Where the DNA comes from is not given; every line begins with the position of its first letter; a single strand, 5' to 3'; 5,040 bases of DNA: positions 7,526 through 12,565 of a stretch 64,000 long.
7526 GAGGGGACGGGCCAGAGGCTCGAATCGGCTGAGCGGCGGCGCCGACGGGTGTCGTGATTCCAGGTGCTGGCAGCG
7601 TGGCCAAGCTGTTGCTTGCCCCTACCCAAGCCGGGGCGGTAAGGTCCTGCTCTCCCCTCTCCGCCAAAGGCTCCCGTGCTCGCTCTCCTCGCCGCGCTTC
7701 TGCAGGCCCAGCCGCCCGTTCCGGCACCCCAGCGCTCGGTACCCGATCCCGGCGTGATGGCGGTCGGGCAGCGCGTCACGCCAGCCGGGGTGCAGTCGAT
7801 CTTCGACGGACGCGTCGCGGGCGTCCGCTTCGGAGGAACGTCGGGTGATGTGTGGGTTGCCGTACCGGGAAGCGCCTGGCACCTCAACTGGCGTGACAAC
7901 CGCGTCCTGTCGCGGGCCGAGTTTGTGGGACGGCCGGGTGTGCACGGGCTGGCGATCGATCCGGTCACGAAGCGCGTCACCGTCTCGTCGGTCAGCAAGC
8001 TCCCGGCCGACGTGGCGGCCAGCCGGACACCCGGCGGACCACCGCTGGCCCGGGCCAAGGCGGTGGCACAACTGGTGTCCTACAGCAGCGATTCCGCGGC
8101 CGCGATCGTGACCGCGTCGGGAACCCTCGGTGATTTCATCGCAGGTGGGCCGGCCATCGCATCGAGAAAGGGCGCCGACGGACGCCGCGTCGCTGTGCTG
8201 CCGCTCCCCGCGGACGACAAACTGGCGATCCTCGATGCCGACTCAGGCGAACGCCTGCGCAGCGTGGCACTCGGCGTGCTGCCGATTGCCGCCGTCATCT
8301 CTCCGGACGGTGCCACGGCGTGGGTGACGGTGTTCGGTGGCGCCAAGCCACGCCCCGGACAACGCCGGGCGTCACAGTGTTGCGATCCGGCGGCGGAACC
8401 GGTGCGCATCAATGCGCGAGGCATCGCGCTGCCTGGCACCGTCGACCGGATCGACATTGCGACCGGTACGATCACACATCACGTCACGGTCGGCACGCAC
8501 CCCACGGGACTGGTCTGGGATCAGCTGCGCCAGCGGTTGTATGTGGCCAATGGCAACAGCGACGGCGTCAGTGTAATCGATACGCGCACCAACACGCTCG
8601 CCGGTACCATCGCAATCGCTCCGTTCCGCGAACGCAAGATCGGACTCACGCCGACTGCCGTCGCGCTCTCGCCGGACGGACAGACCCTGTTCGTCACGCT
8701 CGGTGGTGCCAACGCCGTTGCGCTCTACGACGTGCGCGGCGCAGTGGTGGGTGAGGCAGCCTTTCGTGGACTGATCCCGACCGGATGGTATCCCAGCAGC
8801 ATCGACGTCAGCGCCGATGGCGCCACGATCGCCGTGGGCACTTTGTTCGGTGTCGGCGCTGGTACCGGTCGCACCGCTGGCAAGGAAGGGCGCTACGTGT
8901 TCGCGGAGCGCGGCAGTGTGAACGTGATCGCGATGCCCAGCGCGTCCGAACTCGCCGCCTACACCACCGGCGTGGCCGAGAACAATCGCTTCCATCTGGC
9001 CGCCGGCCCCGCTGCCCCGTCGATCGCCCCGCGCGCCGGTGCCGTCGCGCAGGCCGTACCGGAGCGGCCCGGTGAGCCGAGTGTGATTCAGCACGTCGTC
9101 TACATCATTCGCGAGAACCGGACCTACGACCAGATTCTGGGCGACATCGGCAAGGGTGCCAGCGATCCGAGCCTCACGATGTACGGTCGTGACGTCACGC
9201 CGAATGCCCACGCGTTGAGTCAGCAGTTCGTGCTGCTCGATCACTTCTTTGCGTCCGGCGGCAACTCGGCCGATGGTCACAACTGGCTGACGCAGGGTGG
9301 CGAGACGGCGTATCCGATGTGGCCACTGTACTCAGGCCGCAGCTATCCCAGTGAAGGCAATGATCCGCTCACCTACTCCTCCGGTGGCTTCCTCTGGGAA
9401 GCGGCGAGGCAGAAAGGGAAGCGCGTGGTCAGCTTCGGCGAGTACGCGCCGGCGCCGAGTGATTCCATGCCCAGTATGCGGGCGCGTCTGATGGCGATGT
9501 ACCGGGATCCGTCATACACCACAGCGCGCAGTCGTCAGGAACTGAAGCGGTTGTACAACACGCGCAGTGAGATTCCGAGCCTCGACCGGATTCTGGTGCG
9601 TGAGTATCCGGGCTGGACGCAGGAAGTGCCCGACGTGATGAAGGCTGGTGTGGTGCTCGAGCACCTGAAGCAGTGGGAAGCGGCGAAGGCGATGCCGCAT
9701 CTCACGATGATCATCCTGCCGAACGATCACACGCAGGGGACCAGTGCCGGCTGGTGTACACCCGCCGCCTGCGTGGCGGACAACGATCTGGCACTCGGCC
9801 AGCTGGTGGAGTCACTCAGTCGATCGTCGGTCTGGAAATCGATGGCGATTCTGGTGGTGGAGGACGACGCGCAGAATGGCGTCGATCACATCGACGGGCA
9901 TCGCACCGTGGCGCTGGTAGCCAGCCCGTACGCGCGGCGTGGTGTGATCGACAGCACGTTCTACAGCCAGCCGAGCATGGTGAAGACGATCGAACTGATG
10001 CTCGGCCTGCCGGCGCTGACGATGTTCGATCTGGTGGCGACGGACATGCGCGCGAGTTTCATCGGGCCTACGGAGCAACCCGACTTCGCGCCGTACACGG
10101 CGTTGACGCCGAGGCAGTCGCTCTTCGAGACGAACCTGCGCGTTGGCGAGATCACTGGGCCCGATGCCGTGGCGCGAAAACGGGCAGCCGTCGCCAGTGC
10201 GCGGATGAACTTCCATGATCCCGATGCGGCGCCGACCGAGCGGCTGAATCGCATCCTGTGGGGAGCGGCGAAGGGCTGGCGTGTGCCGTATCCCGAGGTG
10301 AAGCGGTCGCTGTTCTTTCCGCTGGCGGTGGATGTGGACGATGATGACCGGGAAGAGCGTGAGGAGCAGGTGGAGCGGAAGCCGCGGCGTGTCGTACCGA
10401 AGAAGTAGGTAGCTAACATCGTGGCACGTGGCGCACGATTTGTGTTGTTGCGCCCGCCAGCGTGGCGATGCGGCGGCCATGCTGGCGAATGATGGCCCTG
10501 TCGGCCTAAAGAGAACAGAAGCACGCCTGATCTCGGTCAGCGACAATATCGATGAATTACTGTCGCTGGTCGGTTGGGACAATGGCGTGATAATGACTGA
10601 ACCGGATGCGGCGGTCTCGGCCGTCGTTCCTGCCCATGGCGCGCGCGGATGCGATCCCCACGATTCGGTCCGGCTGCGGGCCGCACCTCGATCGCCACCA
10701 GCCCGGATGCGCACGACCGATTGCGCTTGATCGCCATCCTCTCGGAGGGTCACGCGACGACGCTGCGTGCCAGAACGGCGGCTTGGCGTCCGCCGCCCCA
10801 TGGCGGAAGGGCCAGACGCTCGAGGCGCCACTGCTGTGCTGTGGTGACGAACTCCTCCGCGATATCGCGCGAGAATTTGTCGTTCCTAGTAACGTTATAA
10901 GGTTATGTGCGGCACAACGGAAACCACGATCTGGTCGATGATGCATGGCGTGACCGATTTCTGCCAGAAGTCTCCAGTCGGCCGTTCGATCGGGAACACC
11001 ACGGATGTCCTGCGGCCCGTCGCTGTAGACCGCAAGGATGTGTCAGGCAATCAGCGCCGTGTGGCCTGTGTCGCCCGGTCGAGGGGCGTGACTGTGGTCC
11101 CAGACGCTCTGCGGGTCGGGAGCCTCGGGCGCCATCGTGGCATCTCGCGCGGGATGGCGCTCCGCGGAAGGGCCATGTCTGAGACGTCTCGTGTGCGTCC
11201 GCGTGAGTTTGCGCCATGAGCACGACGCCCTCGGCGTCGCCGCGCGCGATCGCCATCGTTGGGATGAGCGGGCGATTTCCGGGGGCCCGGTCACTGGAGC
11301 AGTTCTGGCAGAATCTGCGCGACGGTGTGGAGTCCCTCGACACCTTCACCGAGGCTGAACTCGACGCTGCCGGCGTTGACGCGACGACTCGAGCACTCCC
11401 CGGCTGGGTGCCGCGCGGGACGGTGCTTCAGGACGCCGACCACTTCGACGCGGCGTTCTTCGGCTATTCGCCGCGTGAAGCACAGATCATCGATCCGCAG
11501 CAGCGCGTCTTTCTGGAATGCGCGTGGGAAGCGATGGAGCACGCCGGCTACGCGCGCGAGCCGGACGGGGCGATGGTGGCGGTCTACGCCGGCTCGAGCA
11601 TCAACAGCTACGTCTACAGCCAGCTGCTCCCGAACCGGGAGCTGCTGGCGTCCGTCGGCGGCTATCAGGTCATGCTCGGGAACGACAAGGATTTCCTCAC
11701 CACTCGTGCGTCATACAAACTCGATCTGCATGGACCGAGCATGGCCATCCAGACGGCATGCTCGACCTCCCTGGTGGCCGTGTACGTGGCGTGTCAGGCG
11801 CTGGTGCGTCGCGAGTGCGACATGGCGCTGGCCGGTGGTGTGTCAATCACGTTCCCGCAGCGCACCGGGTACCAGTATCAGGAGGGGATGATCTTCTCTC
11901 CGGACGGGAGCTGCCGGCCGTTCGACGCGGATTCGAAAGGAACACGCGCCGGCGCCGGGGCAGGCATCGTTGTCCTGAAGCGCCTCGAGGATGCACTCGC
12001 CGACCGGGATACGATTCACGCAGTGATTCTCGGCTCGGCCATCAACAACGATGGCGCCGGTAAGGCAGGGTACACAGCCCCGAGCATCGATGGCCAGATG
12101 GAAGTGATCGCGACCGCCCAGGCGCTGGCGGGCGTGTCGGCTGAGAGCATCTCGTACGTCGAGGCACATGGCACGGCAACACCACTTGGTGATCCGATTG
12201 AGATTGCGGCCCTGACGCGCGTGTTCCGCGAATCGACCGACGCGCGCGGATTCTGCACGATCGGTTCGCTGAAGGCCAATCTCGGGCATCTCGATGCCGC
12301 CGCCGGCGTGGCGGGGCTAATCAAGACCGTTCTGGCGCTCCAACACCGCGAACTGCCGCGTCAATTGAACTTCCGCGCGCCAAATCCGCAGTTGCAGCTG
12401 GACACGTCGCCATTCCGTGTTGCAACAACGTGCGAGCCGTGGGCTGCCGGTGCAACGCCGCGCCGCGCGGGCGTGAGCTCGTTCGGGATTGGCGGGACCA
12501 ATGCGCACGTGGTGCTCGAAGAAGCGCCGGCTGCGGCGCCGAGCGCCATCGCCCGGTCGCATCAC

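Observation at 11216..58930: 47.7-kb single-operon cis-AT PKS/NRPS assembly line (7 PKS + 1 NRPS module) with no counterpart I can name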

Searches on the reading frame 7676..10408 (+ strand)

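Call 25: search_protein_families(library=pfam, proteins=[window:7676-10408:+], max_evalue=0.001)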
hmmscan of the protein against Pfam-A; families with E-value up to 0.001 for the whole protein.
window:7676-10408:+ (910 aa): 2 families
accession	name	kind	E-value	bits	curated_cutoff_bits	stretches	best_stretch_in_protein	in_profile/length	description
PF04185.19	Phosphoesterase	-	5.6e-11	42.6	23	1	499-779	98-356/356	Phosphoesterase family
PF10282.15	Lactonase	-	0.00063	19.5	21.7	0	271-388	188-308/344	Lactonase, 7-bladed beta-propeller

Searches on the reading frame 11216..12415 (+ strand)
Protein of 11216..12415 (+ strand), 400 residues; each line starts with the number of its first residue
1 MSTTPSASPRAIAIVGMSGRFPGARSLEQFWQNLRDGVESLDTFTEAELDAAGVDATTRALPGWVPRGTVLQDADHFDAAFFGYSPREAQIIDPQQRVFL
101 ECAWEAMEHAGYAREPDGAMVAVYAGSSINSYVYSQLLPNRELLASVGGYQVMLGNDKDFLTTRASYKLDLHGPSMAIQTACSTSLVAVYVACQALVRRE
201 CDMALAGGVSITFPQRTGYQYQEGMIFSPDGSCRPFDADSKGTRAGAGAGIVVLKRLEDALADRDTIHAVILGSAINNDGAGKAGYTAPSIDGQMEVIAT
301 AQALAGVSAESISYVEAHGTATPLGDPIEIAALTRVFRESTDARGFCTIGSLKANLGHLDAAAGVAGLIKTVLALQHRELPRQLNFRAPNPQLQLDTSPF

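Call 79: find_related_loci(query=window:11216-12415:+, collection=metagenome_contigs, flank=6000)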
Query window:11216-12415:+ (400 aa) in metagenome_contigs; peptide patterns used: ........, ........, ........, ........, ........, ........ (x = any residue, [..] = any of these).
403 stretches matched a pattern; 337 encode a relative of the query (tblastn E <= 1e-3); the best 80 are kept; 80 distinct loci.
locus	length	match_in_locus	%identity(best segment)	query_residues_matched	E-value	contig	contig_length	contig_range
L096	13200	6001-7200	85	1-400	0e+0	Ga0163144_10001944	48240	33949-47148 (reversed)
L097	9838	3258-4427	74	11-400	0e+0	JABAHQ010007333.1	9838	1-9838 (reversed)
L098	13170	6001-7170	74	11-400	0e+0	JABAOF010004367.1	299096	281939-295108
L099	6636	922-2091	74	11-400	0e+0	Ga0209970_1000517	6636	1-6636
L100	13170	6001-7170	75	11-400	0e+0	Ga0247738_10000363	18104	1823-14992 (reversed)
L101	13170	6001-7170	75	11-400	0e+0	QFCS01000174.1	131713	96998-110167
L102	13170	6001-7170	74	11-400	0e+0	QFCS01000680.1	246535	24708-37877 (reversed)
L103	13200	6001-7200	73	1-400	0e+0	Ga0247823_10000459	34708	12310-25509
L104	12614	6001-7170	74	11-400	0e+0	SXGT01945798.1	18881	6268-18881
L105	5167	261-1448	71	2-400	0e+0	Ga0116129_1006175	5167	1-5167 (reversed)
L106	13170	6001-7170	70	11-400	0e+0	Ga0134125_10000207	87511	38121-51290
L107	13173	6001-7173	72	10-400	0e+0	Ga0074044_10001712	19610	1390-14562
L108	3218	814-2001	69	1-400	0e+0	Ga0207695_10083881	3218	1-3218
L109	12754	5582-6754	69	10-400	0e+0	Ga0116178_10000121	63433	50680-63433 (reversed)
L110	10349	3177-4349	69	10-400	0e+0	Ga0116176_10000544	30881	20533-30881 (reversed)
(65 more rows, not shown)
